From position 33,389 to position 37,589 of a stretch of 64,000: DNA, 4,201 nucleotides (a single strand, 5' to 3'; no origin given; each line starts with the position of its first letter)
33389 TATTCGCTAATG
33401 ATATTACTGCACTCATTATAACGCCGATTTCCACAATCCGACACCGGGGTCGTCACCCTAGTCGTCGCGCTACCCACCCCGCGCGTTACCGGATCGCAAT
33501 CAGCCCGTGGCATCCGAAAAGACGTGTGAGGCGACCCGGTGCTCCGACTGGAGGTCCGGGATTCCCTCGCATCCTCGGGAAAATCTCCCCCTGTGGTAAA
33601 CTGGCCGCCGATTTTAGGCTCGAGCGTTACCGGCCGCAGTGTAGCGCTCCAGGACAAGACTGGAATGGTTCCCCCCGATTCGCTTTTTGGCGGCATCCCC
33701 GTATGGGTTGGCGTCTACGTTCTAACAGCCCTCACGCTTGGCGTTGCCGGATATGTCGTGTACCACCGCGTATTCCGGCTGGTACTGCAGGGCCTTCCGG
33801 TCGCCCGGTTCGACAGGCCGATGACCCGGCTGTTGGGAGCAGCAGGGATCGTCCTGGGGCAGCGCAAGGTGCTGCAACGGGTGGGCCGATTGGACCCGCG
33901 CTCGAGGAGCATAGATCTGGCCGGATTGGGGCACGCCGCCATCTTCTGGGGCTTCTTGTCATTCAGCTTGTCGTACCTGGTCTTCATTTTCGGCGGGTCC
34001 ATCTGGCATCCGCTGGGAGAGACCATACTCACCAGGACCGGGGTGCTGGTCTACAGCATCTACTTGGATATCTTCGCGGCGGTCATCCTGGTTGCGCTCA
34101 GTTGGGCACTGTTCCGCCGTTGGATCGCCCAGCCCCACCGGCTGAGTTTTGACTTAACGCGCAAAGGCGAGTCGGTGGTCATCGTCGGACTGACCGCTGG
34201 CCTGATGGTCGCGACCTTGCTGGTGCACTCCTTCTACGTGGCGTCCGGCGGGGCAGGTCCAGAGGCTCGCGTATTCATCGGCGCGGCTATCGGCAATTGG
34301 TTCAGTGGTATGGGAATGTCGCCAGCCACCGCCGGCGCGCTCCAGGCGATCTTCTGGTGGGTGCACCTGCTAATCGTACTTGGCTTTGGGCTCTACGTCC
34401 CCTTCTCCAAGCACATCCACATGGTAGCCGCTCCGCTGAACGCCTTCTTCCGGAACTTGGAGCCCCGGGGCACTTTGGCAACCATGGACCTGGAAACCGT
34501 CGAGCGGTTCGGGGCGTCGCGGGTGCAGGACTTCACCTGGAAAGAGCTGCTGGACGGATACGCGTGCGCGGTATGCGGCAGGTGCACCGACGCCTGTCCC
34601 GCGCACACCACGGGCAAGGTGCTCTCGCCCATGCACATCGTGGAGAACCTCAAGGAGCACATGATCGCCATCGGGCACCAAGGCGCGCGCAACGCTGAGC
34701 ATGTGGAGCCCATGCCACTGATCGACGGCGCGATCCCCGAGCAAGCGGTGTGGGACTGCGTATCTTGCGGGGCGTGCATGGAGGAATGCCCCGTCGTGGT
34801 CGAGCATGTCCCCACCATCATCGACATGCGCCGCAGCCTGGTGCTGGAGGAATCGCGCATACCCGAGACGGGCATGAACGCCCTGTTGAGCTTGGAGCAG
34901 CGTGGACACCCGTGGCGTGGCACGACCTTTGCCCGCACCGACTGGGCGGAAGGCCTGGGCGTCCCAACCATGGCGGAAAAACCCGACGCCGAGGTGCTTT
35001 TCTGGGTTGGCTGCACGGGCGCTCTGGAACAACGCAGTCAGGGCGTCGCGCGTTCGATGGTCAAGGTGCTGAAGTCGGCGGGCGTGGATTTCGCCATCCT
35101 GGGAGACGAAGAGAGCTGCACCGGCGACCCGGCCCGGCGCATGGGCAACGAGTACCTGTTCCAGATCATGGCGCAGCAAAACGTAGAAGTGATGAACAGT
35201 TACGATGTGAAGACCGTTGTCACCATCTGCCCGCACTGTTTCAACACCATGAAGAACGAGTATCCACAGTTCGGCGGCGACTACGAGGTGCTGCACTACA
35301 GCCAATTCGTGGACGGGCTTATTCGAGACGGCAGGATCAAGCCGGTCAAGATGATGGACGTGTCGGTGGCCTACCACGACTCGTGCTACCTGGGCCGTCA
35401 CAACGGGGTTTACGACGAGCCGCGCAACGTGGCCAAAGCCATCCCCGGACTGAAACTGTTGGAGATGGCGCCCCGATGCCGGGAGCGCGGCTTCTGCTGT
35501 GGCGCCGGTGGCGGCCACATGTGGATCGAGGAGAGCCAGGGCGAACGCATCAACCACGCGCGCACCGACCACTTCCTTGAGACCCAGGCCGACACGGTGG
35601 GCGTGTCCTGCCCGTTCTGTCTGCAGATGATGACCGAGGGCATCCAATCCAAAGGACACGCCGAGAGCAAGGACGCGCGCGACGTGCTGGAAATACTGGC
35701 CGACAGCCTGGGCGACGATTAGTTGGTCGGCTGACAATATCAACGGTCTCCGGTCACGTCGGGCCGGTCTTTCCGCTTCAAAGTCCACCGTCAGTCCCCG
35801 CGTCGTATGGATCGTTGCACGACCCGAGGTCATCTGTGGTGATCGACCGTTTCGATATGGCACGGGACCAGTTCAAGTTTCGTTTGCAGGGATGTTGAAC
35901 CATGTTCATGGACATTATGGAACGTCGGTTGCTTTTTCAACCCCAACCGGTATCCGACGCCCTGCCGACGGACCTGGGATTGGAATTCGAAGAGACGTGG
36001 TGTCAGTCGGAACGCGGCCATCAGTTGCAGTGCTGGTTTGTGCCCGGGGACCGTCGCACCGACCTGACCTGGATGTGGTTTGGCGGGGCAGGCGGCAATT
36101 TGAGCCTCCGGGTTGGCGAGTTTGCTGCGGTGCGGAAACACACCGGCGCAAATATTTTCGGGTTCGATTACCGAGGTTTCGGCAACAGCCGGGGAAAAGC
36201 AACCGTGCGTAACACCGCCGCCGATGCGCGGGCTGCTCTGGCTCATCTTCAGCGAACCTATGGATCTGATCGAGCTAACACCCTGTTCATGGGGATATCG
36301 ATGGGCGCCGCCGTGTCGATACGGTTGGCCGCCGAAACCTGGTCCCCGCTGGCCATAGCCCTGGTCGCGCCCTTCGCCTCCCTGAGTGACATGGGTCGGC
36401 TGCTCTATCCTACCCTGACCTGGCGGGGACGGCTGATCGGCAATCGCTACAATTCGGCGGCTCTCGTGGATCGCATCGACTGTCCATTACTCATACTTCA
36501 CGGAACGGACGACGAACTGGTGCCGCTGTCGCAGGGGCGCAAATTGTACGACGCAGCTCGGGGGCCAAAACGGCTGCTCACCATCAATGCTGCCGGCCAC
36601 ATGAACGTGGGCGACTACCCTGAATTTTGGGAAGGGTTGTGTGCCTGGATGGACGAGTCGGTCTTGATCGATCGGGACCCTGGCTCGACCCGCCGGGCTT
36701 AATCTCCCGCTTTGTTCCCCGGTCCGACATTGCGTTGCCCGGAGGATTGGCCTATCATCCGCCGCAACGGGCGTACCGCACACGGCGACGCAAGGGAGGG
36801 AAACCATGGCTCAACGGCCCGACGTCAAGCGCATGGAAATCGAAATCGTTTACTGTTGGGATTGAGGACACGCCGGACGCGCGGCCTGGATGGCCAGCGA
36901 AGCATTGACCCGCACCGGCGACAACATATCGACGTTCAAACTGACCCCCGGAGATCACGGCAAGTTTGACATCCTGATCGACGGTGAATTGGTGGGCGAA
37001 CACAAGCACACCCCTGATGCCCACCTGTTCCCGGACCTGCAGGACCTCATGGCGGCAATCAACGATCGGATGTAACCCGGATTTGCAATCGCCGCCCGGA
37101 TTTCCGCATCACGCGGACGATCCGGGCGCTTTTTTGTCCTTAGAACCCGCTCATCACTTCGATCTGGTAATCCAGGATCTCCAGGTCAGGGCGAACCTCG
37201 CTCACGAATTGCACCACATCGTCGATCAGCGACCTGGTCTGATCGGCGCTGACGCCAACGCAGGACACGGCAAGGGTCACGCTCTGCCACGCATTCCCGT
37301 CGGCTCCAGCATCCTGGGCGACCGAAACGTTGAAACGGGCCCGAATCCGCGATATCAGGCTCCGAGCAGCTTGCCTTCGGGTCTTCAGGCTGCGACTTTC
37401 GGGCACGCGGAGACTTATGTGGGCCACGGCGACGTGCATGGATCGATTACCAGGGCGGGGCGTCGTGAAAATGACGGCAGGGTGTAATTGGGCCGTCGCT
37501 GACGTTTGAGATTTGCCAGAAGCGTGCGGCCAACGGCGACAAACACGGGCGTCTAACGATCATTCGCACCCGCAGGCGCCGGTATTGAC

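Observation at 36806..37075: Second hidden selenoprotein candidate: SelW/Rdx-like protein with a C-x-x-U motif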

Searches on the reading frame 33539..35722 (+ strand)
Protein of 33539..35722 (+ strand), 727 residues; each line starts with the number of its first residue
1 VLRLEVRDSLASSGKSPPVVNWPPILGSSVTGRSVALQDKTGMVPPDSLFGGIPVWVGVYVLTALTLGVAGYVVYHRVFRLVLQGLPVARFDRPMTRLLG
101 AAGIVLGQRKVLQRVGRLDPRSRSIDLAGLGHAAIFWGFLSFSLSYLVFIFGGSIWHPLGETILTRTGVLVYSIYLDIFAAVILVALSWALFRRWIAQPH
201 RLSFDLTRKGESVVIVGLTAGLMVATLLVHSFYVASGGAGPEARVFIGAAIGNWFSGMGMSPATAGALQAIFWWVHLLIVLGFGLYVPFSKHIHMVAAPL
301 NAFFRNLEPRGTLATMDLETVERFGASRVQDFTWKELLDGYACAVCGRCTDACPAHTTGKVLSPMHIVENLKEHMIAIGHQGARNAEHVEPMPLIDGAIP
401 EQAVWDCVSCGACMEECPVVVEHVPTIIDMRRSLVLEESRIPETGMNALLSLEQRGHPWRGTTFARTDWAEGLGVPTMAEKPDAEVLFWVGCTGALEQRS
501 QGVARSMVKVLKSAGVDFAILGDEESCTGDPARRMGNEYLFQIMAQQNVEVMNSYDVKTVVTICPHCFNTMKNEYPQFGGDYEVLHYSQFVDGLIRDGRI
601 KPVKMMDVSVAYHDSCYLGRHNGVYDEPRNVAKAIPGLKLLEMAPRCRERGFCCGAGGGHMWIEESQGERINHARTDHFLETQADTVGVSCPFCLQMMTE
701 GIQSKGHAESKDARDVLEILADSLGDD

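Call 66: search_protein_families(library=pfam, proteins=[window:33539-35722:+], max_evalue=0.001)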
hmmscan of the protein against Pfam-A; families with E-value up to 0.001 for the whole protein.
window:33539-35722:+ (727 aa): 7 families
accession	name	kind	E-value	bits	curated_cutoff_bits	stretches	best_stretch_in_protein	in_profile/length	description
PF02754.22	CCG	-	2.6e-35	120.8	20.6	2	610-698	1-84/85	Cysteine-rich domain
PF13237.11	Fer4_10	-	1.9e-09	37.7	25.5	1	339-418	5-53/53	4Fe-4S dicluster domain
PF13187.11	Fer4_9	-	2.8e-08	34.1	27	1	342-419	1-49/52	4Fe-4S dicluster domain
PF13183.11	Fer4_8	-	1.9e-07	32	27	1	342-419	4-66/68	4Fe-4S dicluster domain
PF13484.11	Fer4_16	-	7.9e-06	27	30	0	343-360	2-19/66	4Fe-4S double cluster binding domain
PF12797.12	Fer4_2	-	3e-05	24.2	24.5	0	406-419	9-22/22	4Fe-4S binding domain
PF12838.12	Fer4_7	-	0.00011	23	27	1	343-419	2-50/52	4Fe-4S dicluster domain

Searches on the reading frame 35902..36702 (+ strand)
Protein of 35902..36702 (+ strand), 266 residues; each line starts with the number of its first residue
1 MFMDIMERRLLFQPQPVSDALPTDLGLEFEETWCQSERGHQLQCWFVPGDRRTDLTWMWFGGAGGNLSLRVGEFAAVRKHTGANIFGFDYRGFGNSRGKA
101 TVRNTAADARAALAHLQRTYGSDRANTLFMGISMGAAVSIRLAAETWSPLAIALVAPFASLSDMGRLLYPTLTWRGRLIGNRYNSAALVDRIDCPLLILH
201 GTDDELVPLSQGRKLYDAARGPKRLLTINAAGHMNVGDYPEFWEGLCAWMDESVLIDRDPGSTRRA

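Call 66: search_protein_families(library=pfam, proteins=[window:35902-36702:+], max_evalue=0.001)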
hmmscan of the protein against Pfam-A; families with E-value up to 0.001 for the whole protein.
window:35902-36702:+ (266 aa): 7 families
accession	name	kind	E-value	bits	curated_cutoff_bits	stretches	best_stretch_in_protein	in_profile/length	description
PF12146.15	Hydrolase_4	-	2.8e-17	63.3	27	2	68-180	17-131/239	Serine aminopeptidase, S33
PF00561.26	Abhydrolase_1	-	1.3e-12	48.4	25.8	1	64-157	10-102/245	alpha/beta hydrolase fold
PF12697.13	Abhydrolase_6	-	1.5e-08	36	26.3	1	57-176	12-113/217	Alpha/beta hydrolase family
PF02129.25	Peptidase_S15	-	5.8e-07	29.9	23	0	89-166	58-134/262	X-Pro dipeptidyl-peptidase (S15 family)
PF20434.5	BD-FAE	-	4.4e-06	26.8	26.8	1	185-217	181-213/215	BD-FAE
PF00326.27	Peptidase_S9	-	5e-05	23.3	22.6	1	100-221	39-172/213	Prolyl oligopeptidase family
PF03959.19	FSH1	-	0.00019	21.7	21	1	96-226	75-193/211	Serine hydrolase (FSH1)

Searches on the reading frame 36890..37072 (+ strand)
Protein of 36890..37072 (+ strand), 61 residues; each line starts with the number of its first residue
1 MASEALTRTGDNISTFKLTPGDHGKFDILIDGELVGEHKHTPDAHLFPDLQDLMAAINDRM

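Call 4: search_protein_families(library=pfam, proteins=[window:36890-37072:+], max_evalue=1)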
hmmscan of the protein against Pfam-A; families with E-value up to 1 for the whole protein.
seq(61 aa): 1 family
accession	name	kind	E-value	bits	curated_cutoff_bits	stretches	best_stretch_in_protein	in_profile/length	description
PF10262.15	Rdx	-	3.9e-05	24.2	22.6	1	1-59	19-74/74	Rdx family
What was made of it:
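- The 61-aa product still just passes the Rdx cut-off (24.2 vs 22.6 bits, call 4).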

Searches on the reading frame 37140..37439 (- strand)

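Call 66: search_protein_families(library=pfam, proteins=[window:37140-37439:-], max_evalue=0.001)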
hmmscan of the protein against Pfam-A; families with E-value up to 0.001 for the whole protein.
window:37140-37439:- (99 aa): 1 family
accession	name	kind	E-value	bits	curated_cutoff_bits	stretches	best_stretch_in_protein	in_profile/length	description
PF04456.17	DUF503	-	7.3e-21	74.3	22.4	1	3-92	1-87/88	Protein of unknown function (DUF503)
